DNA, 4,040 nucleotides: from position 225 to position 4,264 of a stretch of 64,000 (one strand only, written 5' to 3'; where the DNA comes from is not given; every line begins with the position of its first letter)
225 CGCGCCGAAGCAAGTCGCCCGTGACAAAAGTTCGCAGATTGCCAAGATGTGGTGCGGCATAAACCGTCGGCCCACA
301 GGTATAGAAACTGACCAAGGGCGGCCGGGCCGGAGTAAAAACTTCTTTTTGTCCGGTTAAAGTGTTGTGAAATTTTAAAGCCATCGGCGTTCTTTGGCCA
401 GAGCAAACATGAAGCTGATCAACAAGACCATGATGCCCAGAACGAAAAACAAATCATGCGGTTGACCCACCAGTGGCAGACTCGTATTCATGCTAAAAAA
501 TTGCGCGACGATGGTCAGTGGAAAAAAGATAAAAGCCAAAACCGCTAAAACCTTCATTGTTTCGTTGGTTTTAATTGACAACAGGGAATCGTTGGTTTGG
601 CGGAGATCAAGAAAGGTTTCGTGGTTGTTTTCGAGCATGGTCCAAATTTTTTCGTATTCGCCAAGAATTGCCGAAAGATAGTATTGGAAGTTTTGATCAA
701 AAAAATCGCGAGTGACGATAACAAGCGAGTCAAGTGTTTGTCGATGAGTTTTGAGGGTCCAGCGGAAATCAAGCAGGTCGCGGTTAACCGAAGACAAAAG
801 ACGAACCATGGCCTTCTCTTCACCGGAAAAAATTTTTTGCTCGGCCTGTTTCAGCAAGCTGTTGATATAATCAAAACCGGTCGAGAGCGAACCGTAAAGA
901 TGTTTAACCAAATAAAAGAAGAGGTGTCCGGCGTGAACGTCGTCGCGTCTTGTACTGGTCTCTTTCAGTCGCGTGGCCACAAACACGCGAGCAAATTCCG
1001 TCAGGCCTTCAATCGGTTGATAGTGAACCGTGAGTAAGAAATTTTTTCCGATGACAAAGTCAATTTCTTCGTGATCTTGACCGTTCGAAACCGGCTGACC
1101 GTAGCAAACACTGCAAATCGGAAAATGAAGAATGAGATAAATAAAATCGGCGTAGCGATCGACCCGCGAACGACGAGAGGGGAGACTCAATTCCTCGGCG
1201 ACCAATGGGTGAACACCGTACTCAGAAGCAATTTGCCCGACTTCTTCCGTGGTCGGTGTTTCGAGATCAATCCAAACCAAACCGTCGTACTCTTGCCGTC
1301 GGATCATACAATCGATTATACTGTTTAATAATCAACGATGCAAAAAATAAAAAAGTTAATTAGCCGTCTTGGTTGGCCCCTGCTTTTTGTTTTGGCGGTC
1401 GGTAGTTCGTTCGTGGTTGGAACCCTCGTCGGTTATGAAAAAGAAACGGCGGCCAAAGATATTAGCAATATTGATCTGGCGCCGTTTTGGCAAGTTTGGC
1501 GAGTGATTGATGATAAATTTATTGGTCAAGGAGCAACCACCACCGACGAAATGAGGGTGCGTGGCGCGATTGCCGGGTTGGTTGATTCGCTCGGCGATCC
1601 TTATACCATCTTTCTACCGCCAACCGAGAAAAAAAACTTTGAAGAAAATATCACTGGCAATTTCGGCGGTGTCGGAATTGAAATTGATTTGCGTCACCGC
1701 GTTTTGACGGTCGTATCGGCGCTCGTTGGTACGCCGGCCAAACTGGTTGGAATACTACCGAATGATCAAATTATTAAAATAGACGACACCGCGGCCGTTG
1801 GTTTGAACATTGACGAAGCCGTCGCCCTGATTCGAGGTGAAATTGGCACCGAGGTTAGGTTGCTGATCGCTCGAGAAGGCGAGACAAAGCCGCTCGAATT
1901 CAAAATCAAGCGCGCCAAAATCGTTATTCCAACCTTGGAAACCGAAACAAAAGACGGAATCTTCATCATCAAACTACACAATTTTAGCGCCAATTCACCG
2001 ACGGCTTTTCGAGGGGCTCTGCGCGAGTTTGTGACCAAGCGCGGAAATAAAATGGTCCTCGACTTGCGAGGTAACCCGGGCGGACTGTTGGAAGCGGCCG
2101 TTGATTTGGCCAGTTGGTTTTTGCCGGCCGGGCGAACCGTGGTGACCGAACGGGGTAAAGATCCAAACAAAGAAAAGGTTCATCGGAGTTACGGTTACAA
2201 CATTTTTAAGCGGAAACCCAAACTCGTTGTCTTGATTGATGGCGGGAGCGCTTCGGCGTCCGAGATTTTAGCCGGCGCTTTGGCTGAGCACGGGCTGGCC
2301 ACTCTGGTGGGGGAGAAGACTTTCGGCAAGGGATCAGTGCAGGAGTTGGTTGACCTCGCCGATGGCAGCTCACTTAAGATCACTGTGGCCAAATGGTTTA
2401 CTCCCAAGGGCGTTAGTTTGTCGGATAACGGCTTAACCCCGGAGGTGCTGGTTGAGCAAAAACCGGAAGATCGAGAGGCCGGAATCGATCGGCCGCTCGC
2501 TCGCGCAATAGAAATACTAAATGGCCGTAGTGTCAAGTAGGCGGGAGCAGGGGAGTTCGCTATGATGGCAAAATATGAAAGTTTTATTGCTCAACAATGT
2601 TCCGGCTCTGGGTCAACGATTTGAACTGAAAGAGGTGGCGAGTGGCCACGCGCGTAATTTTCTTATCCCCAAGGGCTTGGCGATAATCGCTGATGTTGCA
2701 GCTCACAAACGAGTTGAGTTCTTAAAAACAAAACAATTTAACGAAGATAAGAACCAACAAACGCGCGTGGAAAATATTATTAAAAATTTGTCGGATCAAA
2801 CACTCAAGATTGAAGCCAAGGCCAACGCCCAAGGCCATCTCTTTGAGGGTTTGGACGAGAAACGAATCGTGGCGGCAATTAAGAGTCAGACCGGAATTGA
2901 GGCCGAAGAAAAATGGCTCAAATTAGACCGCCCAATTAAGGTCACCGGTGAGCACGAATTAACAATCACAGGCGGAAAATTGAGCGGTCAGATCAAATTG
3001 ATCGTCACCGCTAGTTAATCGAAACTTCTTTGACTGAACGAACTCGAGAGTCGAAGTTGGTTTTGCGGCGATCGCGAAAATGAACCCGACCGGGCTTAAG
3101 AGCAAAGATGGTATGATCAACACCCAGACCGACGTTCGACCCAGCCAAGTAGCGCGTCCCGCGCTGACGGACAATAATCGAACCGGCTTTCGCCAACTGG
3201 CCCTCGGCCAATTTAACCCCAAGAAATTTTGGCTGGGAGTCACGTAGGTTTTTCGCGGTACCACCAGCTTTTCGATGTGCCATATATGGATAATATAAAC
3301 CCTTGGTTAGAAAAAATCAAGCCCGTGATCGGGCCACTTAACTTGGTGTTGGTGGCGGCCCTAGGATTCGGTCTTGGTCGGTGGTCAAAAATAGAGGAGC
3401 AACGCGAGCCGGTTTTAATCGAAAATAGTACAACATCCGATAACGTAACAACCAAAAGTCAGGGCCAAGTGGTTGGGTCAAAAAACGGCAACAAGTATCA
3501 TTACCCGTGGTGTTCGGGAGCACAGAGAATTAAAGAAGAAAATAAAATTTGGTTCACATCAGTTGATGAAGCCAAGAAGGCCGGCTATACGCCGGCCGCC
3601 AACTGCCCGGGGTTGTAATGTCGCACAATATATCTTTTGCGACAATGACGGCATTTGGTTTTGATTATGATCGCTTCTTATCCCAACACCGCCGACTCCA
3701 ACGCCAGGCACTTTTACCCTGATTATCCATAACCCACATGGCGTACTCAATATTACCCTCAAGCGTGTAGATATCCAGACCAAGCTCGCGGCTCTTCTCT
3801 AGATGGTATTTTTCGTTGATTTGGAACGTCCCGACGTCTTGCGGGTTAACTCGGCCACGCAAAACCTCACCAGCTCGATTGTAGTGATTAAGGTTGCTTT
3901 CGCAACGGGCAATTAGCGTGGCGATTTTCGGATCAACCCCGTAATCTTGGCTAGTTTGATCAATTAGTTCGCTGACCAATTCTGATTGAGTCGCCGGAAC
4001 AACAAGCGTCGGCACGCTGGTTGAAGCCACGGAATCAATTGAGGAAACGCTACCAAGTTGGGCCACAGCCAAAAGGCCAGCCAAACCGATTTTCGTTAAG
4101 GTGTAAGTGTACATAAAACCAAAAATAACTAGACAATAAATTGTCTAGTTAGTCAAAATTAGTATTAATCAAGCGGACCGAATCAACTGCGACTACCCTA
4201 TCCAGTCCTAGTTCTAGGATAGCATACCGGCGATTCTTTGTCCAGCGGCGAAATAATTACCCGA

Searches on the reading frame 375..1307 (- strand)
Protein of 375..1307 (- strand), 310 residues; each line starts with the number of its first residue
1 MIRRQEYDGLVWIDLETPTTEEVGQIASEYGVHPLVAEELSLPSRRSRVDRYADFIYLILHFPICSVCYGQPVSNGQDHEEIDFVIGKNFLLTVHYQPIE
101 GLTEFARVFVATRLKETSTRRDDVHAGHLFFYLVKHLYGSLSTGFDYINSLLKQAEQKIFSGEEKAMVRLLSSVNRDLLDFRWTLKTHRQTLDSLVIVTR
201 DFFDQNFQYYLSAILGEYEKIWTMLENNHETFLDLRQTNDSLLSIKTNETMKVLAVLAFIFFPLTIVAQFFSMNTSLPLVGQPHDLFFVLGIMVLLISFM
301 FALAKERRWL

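Call 9: search_protein_families(library=pfam, proteins=[window:375-1307:-], max_evalue=0.001)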
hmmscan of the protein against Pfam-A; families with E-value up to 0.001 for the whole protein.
window:375-1307:- (310 aa): 1 family
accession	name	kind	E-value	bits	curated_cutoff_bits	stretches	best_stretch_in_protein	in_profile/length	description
PF01544.23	CorA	-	4.1e-47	161.3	27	1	8-303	2-287/292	CorA-like Mg2+ transporter protein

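Call 25: find_encoding_contigs(protein=window:375-1307:-, flank=10000, max_places=4)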
Protein window:375-1307:- (310 aa): 2 contigs read that carry it; 2 places shown.
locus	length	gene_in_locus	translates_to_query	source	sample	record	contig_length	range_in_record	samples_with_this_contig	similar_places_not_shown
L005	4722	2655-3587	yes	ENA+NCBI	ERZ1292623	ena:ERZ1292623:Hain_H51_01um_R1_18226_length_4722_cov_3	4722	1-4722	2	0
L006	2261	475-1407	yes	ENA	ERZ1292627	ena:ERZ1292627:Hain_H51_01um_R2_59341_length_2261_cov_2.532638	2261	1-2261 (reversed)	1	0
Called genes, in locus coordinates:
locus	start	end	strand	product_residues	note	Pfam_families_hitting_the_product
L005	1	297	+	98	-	?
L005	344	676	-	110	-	-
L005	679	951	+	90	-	PF01016:Ribosomal_L27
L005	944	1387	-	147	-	PF01281:Ribosomal_L9_N, PF03948:Ribosomal_L9_C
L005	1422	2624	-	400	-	PF13180:PDZ_2 (weak), PF17820:PDZ_6, PF03572:Peptidase_S41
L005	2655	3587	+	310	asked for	PF01544:CorA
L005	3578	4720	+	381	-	PF01406:tRNA-synt_1e, PF01921:tRNA-synt_1f (faint), PF09334:tRNA-synt_1g (faint)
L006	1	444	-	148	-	?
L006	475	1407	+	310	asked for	PF01544:CorA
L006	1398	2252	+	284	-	PF01406:tRNA-synt_1e, PF01921:tRNA-synt_1f (faint), PF09334:tRNA-synt_1g (faint)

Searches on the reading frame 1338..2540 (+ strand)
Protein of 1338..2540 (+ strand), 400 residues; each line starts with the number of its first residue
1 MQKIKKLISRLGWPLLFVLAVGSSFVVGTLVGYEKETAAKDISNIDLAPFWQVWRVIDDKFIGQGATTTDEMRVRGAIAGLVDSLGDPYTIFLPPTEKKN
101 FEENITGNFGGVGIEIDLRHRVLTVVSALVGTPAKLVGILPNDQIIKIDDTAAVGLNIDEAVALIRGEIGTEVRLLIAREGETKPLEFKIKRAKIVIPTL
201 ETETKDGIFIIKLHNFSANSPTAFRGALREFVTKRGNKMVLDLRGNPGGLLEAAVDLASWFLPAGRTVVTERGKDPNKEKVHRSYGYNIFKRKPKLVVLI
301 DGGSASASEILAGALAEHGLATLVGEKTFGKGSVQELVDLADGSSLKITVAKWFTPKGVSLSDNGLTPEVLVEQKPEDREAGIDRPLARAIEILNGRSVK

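Call 9: search_protein_families(library=pfam, proteins=[window:1338-2540:+], max_evalue=0.001)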
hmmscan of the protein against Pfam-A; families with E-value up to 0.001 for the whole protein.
window:1338-2540:+ (400 aa): 5 families
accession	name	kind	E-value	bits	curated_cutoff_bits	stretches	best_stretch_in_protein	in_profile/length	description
PF03572.23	Peptidase_S41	-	1.4e-45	155.3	24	1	210-371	4-164/165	Peptidase family S41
PF17820.7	PDZ_6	-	3e-09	36.9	27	1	125-179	2-54/54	PDZ domain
PF13180.12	PDZ_2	-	2.9e-07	31.1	27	1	110-189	1-79/80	PDZ domain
PF00595.29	PDZ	-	0.00012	22.8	23.2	1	112-177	12-80/81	PDZ domain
PF22694.1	CtpB_N-like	-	0.00021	22.1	27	1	37-93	28-81/85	Activating protease CtpB N-terminal domain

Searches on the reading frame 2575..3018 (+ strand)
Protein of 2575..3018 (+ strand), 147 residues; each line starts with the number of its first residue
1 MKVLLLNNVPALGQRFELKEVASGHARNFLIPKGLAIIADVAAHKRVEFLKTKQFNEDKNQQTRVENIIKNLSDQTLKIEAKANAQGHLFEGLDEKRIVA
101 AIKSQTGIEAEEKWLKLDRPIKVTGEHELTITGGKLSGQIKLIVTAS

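Call 9: search_protein_families(library=pfam, proteins=[window:2575-3018:+], max_evalue=0.001)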
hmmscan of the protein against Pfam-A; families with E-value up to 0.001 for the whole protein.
window:2575-3018:+ (147 aa): 2 families
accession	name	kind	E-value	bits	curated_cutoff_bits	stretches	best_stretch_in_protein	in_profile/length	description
PF01281.25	Ribosomal_L9_N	-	1.6e-15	56.8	20.7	1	1-43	1-43/47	Ribosomal protein L9, N-terminal domain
PF03948.19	Ribosomal_L9_C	-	6.5e-12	46.2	23.2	1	66-132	4-71/86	Ribosomal protein L9, C-terminal domain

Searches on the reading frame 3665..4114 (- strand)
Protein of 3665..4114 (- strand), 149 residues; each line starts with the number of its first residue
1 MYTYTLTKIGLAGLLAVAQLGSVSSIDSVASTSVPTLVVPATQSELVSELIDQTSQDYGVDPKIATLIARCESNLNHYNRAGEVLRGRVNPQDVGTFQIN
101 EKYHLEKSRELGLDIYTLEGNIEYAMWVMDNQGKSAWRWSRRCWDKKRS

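Call 9: search_protein_families(library=pfam, proteins=[window:3665-4114:-], max_evalue=0.001)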
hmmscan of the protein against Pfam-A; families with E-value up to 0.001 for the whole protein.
window:3665-4114:- (149 aa): 1 family
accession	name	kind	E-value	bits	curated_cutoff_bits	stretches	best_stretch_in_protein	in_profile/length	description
PF01464.25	SLT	-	0.00085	19.3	21.3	0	50-131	2-78/117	Transglycosylase SLT domain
